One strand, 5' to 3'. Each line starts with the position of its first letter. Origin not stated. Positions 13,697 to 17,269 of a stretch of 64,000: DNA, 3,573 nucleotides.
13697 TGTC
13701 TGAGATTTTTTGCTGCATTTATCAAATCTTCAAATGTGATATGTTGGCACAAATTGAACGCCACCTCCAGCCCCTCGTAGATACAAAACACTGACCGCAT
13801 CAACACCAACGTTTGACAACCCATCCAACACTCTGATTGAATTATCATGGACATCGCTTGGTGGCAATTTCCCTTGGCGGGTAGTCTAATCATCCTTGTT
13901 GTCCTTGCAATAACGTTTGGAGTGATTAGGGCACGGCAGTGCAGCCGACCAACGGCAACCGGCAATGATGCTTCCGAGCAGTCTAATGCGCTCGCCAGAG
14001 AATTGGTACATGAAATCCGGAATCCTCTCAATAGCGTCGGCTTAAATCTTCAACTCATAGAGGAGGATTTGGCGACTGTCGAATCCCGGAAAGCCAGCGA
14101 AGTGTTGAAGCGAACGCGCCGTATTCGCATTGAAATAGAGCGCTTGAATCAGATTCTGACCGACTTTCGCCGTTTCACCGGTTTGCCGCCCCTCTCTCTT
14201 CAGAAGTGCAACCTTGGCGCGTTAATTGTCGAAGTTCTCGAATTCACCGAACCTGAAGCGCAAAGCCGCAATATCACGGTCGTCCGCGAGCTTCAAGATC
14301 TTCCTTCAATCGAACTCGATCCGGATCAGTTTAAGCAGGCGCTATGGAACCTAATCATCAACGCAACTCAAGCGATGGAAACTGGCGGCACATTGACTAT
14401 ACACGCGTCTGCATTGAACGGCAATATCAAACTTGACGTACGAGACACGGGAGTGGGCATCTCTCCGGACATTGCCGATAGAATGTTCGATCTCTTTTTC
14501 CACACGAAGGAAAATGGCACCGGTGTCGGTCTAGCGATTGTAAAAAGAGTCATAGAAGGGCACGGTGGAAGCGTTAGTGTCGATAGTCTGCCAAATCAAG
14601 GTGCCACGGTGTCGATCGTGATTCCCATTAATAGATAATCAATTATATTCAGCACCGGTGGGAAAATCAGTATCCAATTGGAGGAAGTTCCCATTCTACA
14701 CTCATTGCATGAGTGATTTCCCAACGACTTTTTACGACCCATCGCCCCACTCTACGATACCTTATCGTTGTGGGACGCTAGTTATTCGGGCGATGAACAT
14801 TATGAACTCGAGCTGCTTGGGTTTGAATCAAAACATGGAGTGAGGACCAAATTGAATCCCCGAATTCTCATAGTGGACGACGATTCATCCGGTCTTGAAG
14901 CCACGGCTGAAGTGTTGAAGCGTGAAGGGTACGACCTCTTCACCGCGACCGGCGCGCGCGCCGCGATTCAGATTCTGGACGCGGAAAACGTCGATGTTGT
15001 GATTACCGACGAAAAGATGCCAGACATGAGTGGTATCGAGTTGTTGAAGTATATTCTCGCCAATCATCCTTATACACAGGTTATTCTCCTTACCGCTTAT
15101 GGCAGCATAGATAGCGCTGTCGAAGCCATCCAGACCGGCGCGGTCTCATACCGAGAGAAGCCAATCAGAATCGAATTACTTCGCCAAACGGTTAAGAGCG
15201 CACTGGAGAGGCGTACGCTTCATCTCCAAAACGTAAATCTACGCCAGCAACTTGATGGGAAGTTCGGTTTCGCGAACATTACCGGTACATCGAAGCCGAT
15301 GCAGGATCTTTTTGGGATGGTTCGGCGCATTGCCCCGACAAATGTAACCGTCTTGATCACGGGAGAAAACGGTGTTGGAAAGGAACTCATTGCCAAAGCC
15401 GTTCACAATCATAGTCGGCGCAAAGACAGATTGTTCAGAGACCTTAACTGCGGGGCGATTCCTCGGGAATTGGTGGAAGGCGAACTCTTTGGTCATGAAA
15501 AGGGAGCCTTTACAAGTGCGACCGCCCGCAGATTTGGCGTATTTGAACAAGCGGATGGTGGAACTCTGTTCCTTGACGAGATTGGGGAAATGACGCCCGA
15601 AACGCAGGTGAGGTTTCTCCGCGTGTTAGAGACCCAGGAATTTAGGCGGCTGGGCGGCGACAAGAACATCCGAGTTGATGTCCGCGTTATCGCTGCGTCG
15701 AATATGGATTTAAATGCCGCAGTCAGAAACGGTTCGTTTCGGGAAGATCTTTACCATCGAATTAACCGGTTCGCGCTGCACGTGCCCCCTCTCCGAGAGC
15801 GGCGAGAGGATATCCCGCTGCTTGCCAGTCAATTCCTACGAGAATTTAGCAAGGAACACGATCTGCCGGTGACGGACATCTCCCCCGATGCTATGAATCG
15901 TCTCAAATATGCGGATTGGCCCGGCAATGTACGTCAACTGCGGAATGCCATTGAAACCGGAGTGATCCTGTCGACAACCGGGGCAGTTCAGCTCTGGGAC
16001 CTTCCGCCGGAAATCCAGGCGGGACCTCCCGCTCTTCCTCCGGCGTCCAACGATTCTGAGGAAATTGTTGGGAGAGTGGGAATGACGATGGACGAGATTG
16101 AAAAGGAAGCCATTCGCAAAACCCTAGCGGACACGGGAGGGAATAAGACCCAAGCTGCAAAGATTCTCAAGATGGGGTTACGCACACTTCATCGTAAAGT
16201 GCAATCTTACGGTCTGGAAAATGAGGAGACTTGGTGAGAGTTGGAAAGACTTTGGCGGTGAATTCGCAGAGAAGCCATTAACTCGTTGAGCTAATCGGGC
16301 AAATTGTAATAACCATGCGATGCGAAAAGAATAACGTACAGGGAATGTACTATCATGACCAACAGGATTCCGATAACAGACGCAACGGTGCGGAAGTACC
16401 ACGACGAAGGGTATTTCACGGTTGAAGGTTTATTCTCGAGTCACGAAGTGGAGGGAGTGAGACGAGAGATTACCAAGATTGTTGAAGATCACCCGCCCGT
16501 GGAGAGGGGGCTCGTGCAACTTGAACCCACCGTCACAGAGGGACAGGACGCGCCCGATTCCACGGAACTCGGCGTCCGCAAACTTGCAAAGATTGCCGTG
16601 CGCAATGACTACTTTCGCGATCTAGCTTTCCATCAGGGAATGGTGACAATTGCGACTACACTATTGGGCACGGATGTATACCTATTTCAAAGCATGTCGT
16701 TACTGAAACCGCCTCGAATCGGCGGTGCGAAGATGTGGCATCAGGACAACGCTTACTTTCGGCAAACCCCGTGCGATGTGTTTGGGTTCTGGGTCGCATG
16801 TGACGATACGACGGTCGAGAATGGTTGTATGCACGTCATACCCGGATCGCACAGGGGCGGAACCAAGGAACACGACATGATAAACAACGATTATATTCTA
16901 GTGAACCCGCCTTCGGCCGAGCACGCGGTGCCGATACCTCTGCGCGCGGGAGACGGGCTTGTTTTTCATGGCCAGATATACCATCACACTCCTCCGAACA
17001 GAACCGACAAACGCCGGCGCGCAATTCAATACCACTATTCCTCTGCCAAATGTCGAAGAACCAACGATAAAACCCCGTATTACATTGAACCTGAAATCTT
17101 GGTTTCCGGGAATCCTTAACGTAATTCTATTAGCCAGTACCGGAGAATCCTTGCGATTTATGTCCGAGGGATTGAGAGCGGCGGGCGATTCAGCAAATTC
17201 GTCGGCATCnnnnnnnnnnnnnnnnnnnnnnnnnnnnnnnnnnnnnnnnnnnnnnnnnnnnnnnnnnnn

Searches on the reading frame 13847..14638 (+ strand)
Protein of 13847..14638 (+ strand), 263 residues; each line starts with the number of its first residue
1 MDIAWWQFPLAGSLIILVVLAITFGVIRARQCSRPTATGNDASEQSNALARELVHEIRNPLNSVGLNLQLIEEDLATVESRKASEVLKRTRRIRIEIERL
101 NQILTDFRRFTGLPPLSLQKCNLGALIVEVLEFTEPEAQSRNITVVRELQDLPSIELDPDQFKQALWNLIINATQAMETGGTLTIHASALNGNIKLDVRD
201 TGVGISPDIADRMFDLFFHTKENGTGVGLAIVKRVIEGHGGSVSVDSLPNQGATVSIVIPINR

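Call 54: search_protein_families(library=pfam, proteins=[window:13847-14638:+], max_evalue=0.00001)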
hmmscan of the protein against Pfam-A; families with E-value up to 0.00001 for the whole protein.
window:13847-14638:+ (263 aa): 2 families
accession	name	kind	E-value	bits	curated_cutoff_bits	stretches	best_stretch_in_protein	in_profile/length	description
PF02518.31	HATPase_c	-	1e-24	87.6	26.4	1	158-261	2-109/111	Histidine kinase-, DNA gyrase B-, and HSP90-like ATPase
PF00512.31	HisKA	-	6.8e-09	36.1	26.9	1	48-110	4-60/66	His Kinase A (phospho-acceptor) domain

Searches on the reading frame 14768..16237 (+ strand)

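Call 54: search_protein_families(library=pfam, proteins=[window:14768-16237:+], max_evalue=0.00001)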
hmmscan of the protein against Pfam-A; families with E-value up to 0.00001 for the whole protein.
window:14768-16237:+ (489 aa): 6 families
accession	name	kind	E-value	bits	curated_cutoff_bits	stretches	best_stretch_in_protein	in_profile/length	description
PF00158.32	Sigma54_activat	-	4.7e-67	225.3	20.2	1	171-337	1-167/168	Sigma-54 interaction domain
PF00072.30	Response_reg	-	2.1e-26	92.7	30.2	1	33-142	1-110/111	Response regulator receiver domain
PF25601.1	AAA_lid_14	-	1.4e-25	89.4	27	1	343-423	1-81/87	AAA+ ATPase lid domain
PF14532.12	Sigma54_activ_2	-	2.2e-22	80.2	25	1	173-342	2-138/138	Sigma-54 interaction domain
PF02954.25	HTH_8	-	4.4e-13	49.2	22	1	441-481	2-42/42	Bacterial regulatory protein, Fis family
PF07728.20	AAA_5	-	3.3e-07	30.8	22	1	195-312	2-122/139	AAA domain (dynein-related subfamily)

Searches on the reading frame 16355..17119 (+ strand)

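Call 54: search_protein_families(library=pfam, proteins=[window:16355-17119:+], max_evalue=0.00001)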
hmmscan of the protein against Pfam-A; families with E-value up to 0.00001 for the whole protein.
window:16355-17119:+ (254 aa): 1 family
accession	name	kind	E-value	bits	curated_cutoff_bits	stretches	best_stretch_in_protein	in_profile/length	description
PF05721.19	PhyH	-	2.4e-38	133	22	1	15-223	1-213/213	Phytanoyl-CoA dioxygenase (PhyH)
